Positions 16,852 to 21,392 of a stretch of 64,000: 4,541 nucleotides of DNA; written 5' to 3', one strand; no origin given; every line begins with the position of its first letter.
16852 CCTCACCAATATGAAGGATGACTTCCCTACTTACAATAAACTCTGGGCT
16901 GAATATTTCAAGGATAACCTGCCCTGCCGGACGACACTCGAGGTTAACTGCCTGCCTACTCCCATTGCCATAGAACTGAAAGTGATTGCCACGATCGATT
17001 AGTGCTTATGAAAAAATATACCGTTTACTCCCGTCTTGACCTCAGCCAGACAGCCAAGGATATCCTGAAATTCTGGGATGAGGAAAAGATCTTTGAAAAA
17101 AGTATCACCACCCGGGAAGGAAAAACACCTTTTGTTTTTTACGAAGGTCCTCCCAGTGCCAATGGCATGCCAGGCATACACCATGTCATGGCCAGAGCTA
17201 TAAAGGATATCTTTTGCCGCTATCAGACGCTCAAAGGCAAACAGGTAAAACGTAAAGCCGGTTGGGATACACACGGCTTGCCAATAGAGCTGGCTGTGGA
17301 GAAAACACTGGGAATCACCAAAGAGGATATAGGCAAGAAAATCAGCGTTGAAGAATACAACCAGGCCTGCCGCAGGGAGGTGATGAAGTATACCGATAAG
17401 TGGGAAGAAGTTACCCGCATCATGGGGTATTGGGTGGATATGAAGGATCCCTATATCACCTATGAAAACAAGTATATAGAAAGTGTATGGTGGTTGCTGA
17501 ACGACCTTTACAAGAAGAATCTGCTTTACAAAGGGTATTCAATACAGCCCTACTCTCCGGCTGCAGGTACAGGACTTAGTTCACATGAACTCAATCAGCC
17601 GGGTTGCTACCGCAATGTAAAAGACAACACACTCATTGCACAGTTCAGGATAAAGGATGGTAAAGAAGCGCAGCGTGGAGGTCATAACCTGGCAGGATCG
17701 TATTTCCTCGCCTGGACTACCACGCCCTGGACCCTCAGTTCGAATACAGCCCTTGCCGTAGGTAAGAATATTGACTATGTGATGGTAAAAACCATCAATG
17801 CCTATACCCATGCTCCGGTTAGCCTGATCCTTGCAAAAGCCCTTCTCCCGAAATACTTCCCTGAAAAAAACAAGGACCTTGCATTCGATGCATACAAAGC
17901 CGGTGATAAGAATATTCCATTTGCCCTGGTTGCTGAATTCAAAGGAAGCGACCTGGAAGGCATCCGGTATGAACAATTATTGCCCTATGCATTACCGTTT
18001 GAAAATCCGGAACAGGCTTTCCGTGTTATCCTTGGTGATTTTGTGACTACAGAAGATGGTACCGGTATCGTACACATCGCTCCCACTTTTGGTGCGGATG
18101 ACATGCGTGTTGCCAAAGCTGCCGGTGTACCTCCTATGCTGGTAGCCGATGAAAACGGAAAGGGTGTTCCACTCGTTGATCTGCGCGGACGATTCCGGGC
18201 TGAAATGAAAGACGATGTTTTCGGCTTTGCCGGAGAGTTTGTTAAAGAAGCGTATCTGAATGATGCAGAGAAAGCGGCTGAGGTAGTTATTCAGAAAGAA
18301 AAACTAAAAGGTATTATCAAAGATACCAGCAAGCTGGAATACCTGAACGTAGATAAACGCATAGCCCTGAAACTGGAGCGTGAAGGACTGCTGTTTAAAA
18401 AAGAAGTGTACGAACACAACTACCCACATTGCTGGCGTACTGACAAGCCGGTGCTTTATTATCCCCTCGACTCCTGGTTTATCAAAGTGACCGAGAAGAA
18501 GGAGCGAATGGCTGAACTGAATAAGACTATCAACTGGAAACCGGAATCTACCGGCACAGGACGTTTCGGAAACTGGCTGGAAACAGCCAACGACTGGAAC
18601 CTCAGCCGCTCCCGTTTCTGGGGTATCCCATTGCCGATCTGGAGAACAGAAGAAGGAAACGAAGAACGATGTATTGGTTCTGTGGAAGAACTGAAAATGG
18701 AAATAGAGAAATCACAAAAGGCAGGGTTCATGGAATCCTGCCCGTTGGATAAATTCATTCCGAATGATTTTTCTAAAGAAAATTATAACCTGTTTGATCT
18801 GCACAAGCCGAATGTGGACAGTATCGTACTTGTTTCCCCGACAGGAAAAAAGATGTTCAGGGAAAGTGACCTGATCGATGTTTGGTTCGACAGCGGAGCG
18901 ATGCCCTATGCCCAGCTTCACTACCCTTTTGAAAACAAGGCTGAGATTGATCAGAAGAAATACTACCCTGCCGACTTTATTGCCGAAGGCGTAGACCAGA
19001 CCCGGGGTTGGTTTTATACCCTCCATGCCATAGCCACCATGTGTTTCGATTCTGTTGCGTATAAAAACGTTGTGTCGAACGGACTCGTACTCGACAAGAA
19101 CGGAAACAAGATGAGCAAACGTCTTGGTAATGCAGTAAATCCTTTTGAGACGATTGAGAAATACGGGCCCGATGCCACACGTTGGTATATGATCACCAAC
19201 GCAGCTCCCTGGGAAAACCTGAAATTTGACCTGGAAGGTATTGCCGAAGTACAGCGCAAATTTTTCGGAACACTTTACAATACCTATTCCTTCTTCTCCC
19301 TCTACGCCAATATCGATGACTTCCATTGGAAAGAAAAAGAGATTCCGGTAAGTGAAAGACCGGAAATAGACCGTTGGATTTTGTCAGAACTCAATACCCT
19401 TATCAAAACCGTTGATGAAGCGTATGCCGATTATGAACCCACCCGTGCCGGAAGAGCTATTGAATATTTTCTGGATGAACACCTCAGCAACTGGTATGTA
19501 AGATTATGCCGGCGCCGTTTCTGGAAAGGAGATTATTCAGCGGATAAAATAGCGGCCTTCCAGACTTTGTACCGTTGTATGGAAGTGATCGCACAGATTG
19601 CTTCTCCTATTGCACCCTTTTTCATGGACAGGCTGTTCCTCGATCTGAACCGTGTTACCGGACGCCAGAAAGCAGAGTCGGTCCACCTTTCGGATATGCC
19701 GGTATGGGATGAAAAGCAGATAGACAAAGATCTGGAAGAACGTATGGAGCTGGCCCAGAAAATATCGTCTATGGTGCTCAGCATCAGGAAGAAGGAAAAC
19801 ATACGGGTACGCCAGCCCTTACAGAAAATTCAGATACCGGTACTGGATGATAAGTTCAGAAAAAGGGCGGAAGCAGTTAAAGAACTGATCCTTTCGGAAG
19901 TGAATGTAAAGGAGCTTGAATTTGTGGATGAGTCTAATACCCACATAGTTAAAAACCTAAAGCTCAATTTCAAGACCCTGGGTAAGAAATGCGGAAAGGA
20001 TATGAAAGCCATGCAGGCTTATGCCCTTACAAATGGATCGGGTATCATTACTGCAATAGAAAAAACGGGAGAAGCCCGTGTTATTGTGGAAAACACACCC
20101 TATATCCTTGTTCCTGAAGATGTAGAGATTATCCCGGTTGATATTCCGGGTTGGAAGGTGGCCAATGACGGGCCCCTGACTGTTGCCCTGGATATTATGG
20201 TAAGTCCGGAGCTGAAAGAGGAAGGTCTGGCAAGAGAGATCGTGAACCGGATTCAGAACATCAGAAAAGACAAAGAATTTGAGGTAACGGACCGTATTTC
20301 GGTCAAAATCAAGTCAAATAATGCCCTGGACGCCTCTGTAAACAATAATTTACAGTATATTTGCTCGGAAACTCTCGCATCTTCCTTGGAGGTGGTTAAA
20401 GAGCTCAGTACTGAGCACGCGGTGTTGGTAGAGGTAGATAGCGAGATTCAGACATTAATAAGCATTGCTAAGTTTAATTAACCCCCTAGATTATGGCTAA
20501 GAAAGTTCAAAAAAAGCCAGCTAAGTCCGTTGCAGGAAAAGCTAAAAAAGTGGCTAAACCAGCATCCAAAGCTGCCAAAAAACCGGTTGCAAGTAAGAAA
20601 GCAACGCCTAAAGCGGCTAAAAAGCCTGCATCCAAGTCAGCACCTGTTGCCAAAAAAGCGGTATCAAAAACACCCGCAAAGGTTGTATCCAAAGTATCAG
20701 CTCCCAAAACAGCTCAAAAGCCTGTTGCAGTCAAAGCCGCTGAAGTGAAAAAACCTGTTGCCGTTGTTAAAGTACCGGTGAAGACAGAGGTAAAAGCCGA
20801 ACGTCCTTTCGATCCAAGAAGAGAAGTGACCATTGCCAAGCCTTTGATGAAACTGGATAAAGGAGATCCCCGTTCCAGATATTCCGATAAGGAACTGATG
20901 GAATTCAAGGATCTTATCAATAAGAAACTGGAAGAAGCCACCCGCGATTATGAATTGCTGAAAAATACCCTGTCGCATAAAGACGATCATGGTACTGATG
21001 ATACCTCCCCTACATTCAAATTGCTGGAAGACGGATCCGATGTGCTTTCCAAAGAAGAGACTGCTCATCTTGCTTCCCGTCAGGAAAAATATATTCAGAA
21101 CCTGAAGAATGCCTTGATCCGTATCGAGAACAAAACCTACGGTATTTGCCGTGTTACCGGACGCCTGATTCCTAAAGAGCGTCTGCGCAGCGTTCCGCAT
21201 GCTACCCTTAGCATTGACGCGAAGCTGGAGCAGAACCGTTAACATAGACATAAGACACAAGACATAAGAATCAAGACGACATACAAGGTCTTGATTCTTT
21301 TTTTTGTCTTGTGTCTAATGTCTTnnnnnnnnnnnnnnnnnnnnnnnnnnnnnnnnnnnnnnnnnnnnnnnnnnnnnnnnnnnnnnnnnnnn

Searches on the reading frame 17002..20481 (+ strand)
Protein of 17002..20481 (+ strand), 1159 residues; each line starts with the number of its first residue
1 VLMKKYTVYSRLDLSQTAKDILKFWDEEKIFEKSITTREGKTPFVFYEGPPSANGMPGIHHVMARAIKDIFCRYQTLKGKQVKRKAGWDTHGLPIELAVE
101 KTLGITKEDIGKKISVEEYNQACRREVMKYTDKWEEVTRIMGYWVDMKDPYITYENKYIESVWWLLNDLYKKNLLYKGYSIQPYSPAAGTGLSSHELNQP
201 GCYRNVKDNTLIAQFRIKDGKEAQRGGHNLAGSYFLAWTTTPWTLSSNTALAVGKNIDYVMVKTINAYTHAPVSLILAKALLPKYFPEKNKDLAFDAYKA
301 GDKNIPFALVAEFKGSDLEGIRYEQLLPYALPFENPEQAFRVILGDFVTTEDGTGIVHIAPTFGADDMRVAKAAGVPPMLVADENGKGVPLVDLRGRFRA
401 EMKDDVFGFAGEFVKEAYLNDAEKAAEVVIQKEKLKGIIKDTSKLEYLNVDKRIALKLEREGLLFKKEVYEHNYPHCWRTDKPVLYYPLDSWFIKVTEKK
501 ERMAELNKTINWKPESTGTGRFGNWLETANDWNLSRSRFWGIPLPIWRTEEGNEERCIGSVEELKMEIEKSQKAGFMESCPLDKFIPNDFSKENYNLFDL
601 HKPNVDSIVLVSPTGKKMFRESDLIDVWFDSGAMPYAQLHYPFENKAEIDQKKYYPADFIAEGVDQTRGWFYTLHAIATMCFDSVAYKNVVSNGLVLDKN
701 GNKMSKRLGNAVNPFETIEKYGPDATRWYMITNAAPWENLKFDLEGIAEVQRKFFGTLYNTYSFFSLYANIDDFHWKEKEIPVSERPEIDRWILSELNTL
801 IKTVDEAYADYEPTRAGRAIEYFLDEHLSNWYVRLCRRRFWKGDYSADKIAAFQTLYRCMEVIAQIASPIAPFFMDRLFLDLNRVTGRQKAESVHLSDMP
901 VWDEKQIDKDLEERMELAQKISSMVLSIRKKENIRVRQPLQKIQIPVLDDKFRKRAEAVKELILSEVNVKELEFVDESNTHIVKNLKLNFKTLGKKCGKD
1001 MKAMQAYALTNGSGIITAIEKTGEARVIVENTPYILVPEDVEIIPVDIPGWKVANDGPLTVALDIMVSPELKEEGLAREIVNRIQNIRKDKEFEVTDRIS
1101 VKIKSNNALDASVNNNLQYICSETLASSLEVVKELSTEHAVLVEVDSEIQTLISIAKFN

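Call 72: search_protein_families(library=pfam, proteins=[window:17002-20481:+], max_evalue=0.00001)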
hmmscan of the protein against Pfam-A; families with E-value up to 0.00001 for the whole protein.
window:17002-20481:+ (1159 aa): 4 families
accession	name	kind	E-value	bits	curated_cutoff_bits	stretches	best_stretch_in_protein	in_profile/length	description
PF00133.28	tRNA-synt_1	-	1.3e-115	387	22.7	1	21-741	2-412/414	tRNA synthetases class I (I, L, M and V)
PF19302.4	DUF5915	-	1.2e-47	162.4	27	1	961-1146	2-184/195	Domain of unknown function (DUF5915)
PF08264.19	Anticodon_1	-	2.8e-31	108.8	25.1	1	790-943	1-147/148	Anticodon-binding domain of tRNA ligase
PF09334.17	tRNA-synt_1g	-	6.7e-16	58.5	20.1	1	53-123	10-79/391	tRNA synthetases class I (M)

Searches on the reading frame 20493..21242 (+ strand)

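Call 72: search_protein_families(library=pfam, proteins=[window:20493-21242:+], max_evalue=0.00001)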
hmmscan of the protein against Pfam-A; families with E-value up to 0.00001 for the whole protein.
window:20493-21242:+ (249 aa): 1 family
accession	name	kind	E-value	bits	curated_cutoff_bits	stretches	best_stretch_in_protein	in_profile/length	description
PF01258.23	zf-dskA_traR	-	4.1e-07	30.3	24.9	1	215-243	2-30/36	Prokaryotic dksA/traR C4-type zinc finger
